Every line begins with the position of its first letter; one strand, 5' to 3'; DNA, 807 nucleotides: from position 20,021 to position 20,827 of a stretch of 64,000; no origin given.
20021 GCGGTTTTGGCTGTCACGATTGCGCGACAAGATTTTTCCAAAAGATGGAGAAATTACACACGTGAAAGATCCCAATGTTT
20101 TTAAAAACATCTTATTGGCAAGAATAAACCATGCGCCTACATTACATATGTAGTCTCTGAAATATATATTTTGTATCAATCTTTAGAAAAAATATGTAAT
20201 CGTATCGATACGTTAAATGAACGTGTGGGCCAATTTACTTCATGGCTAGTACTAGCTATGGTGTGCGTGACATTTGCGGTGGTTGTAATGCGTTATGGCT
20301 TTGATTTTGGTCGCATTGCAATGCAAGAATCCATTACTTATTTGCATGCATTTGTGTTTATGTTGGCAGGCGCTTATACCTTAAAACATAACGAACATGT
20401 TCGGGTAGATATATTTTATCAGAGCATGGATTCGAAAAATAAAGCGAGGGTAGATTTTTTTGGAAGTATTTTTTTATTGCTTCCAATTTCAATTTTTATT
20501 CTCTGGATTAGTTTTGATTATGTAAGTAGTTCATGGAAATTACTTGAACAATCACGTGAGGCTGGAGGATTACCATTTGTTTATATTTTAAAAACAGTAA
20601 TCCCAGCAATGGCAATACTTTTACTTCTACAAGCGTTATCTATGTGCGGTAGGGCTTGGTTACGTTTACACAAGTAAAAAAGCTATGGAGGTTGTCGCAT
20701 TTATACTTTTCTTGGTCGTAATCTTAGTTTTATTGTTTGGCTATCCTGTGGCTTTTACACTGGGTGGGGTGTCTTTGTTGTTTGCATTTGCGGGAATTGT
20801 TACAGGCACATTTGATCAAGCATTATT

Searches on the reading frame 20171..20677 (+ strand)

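Call 94: search_protein_families(library=pfam, proteins=[window:20171-20677:+], max_evalue=0.001)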
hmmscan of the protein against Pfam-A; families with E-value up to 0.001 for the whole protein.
window:20171-20677:+ (168 aa): 1 family
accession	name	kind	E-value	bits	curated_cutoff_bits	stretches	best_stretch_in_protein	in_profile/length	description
PF04290.18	DctQ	-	2.7e-18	66.6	28.3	1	30-163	1-130/132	Tripartite ATP-independent periplasmic transporters, DctQ component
